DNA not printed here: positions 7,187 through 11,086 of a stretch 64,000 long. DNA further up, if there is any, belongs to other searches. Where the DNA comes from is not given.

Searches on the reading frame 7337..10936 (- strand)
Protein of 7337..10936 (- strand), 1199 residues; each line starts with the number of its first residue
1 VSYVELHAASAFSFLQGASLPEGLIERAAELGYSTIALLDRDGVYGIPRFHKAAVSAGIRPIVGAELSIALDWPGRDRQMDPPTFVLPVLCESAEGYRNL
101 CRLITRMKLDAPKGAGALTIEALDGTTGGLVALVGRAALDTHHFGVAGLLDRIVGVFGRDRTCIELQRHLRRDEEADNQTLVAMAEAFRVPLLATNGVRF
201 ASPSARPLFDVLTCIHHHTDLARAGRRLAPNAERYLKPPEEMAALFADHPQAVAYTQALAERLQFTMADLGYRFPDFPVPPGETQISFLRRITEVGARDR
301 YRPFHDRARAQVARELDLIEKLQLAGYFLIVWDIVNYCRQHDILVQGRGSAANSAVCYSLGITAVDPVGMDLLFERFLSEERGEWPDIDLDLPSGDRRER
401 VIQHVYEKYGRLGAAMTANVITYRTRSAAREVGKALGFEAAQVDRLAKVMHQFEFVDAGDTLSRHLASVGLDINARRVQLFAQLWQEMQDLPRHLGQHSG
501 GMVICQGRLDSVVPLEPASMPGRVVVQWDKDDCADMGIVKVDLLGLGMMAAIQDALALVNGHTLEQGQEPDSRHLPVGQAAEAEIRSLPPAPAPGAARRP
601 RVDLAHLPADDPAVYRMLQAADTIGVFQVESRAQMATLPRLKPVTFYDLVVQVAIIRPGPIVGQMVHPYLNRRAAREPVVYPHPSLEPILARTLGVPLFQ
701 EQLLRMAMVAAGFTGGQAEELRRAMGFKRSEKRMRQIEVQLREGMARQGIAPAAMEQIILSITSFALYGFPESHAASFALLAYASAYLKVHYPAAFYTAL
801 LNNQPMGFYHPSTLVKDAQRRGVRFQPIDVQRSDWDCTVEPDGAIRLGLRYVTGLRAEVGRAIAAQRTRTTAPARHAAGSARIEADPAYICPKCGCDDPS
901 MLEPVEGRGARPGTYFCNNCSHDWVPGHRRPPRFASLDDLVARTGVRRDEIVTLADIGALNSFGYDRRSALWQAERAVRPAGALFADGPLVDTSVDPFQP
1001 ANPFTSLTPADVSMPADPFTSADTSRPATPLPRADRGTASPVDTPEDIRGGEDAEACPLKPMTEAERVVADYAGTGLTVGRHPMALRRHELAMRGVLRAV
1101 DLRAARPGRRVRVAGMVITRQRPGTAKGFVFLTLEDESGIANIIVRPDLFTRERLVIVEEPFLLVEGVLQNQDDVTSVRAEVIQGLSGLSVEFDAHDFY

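Call 6: search_protein_families(library=pfam, proteins=[window:7337-10936:-])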
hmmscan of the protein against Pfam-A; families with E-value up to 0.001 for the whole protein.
window:7337-10936:- (1199 aa): 5 families
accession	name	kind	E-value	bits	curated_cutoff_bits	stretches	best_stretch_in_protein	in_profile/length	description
PF07733.18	DNA_pol3_alpha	-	4.5e-78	262.9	23.9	1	288-545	2-260/260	Bacterial DNA polymerase III alpha NTPase domain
PF17657.6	DNA_pol3_finger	-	4.3e-50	169.7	22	1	600-749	18-166/166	Bacterial DNA polymerase III alpha subunit finger domain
PF02811.25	PHP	-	2e-21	77.5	26.4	1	5-169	1-164/164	PHP domain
PF14579.12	HHH_6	-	9e-17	61.5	25.6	2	822-869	1-47/90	Helix-hairpin-helix motif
PF01336.31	tRNA_anti-codon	-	4.9e-08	33.2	27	1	1111-1183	1-72/75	OB-fold nucleic acid binding domain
